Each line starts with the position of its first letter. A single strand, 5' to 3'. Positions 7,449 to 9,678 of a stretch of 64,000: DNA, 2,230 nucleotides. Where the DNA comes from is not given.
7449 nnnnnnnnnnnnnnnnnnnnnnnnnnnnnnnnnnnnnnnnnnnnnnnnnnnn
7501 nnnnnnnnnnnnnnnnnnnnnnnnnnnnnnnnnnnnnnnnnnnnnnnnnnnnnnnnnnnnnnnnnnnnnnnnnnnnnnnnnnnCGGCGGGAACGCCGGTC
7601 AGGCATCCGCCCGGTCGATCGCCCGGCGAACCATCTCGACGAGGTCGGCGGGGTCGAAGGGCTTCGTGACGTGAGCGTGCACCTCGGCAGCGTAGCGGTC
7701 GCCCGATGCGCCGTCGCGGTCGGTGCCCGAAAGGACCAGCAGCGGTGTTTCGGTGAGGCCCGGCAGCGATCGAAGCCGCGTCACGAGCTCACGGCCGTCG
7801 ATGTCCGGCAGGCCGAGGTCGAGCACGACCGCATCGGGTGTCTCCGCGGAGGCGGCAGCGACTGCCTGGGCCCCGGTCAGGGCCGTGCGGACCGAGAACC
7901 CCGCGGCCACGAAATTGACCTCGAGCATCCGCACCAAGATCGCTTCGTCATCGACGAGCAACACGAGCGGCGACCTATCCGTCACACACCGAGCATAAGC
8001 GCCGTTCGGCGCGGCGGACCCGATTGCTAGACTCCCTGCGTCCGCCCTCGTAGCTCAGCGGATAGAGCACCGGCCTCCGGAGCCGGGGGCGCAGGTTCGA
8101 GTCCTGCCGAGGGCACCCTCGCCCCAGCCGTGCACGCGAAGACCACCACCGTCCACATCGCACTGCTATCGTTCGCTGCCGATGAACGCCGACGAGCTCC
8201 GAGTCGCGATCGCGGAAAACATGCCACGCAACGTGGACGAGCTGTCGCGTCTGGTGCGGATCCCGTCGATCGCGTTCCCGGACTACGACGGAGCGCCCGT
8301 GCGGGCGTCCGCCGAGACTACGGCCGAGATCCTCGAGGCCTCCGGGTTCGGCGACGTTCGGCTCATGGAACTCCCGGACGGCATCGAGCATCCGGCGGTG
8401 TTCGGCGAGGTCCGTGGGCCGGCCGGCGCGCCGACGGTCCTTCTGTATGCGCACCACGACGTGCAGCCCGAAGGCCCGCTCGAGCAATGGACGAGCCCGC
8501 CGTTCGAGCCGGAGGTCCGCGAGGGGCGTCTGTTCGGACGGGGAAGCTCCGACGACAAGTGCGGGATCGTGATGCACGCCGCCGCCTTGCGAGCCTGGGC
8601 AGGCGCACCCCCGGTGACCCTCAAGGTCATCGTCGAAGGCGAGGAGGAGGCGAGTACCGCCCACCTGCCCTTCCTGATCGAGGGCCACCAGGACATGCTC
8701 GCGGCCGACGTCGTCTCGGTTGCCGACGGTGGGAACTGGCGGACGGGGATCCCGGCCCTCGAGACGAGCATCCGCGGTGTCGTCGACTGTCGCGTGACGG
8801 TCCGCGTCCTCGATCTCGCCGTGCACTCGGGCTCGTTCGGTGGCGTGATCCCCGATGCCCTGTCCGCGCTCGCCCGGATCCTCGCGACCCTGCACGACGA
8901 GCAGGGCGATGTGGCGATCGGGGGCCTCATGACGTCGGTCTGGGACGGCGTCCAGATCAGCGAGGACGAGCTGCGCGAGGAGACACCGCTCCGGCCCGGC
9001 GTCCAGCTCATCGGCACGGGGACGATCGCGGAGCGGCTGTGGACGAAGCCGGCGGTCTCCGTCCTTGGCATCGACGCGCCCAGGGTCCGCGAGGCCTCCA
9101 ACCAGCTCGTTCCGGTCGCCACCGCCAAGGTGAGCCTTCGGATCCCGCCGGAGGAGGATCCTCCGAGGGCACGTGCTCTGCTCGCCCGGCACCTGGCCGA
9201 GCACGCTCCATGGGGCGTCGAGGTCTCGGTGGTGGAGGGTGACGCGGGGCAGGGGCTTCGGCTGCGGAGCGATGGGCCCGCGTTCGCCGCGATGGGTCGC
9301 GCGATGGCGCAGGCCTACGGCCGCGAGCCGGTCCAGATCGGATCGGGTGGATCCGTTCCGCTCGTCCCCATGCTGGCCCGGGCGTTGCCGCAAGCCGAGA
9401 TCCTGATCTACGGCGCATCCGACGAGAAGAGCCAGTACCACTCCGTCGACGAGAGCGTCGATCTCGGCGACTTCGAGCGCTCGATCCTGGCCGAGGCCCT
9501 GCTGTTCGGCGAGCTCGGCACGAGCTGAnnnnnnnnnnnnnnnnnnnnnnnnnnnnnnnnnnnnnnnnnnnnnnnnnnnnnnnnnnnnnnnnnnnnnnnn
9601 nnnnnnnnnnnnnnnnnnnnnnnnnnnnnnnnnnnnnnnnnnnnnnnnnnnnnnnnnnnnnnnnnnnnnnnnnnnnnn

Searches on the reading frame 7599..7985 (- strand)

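Call 8: search_protein_families(library=pfam, proteins=[window:7599-7985:-], max_evalue=0.00001)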
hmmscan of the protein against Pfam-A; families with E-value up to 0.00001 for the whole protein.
window:7599-7985:- (128 aa): 1 family
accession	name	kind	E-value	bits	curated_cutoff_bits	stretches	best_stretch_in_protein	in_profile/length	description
PF00072.30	Response_reg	-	4.1e-20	72.5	30.2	1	8-120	1-111/111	Response regulator receiver domain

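Call 49: search_protein_families(library=ncbifam, proteins=[window:7599-7985:-], max_evalue=0.00001)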
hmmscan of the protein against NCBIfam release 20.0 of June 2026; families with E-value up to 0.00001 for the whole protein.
window:7599-7985:- (128 aa): 65 families (the best 25 are shown)
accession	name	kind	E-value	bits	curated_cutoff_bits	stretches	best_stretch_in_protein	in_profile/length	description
NF045717.1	DVU0259_DivK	exception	1.3e-17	64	160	1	8-123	5-116/117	DVU0259 family response regulator domain-containing protein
TIGR02154.1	PhoB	equivalog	1.2e-15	57.5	296.2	1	7-126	4-123/226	phosphate regulon transcriptional regulator PhoB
NF008296.0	PRK11083.1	equivalog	1.9e-15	56.9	273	1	5-126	3-121/228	two-component system response regulator CreB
NF045991.1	RespRegCtrARhodob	equivalog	2.9e-15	56.6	350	1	8-126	3-119/224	response regulator transcription factor CtrA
NF040689.1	MtrAB_MtrA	equivalog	5.4e-15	55.3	300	1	8-125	1-115/219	MtrAB system response regulator MtrA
NF045944.1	ResRegRpaBCyano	equivalog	1.4e-14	54.1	330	1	9-126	1-115/229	response regulator transcription factor RpaB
NF041733.1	resp_reg_CseB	equivalog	1.5e-14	53.9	350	1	8-126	3-118/228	two-component system response regulator CseB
NF041866.1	EpsW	equivalog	6.8e-14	51.6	200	1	7-124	7-126/131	exopolysaccharide biosynthesis response regulator EpsW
NF045505.1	RR_RssB_Pseudo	equivalog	2.3e-13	49.9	700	1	1-126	1-125/394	two-component system response regulator RssB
NF040534.1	resp_reg_YycF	equivalog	7e-13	48.4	340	1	8-125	3-117/231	response regulator YycF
NF007135.0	PRK09581.1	equivalog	8.3e-13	47.9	474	1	8-120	5-117/457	PleD family two-component system response regulator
NF007820.0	PRK10529.1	equivalog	2e-12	47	325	1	8-126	4-119/225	two-component system response regulator KdpE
NF000403.1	vanR-C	exception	2.9e-12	46.7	480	1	8-125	5-119/231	vancomycin resistance response regulator transcription factor VanR-C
NF006900.1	PRK09390.1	equivalog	4.5e-12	45.9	255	1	6-127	5-124/203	response regulator FixJ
TIGR01818.1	ntrC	equivalog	4.8e-12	45.4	558.6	1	8-126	1-117/463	nitrogen regulation protein NR(I)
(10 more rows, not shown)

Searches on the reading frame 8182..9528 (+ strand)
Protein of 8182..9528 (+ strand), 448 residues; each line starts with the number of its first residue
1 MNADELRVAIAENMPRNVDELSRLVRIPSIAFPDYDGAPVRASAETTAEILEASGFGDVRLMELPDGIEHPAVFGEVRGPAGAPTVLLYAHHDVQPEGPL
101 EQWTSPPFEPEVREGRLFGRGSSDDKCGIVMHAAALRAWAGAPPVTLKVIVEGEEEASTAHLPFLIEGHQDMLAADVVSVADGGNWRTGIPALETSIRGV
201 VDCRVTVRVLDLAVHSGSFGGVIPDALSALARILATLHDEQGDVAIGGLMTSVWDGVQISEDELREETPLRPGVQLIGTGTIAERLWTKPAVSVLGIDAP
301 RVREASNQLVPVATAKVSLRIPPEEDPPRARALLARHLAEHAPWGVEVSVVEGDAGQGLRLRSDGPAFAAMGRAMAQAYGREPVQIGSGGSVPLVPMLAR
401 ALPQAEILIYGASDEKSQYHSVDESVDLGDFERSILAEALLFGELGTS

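Call 8: search_protein_families(library=pfam, proteins=[window:8182-9528:+], max_evalue=0.00001)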
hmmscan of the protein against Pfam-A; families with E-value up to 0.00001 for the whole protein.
window:8182-9528:+ (448 aa): 2 families
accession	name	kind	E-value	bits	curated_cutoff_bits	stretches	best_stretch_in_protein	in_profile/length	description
PF01546.33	Peptidase_M20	-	1.8e-27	97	24.6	1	87-435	1-197/206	Peptidase family M20/M25/M40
PF07687.19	M20_dimer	-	2.2e-13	50.5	21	1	197-345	3-106/107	Peptidase dimerisation domain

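Call 49: search_protein_families(library=ncbifam, proteins=[window:8182-9528:+], max_evalue=0.00001)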
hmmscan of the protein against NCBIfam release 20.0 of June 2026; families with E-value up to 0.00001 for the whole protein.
window:8182-9528:+ (448 aa): 31 families (the best 25 are shown)
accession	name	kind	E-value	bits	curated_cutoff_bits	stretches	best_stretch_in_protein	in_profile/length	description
NF005914.0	PRK07907.1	subfamily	3.1e-163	543.9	300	1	2-446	5-454/456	hypothetical protein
NF006053.0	PRK08201.1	equivalog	1e-81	275.2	441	1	7-437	6-445/458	dipeptidase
NF006579.0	PRK09104.1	subfamily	3.6e-71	240.5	327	1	9-440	12-457/465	hypothetical protein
NF005034.0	PRK06446.1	subfamily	1.7e-43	149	369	1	20-435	7-423/436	hypothetical protein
NF005478.0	PRK07079.1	subfamily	2.7e-37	128.8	330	1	48-446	51-455/469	hypothetical protein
TIGR01910.1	DapE-ArgE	subfamily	9.8e-25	87.5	217.6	1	20-240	3-215/373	ArgE/DapE family deacylase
NF006399.0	PRK08651.1-2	equivalog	1.2e-22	80.5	381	1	19-185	8-169/405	succinyl-diaminopimelate desuccinylase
NF010589.0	PRK13983.1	equivalog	2.9e-21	75.9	333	1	9-186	8-193/409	M20 family metallo-hydrolase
NF005306.0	PRK06837.1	subfamily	1.8e-17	63.3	376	1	84-152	98-171/427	ArgE/DapE family deacylase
NF009557.0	PRK13009.1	equivalog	4.2e-15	55.8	284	1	20-159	8-138/377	succinyl-diaminopimelate desuccinylase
NF006596.0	PRK09133.1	subfamily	1.4e-14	53.5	349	1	40-185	59-206/474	hypothetical protein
TIGR01246.1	dapE_proteo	equivalog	1.4e-13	50.6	361.8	1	44-138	22-110/370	succinyl-diaminopimelate desuccinylase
NF006326.0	PRK08554.1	equivalog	2.3e-13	49.7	354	1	18-157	12-145/446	peptidase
NF005913.0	PRK07906.1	subfamily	2.3e-12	46.3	382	1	17-199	17-206/442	hypothetical protein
TIGR01887.1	dipeptidaselike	subfamily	1.8e-11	43.9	207.95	1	20-139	7-121/447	Sapep family Mn(2+)-dependent dipeptidase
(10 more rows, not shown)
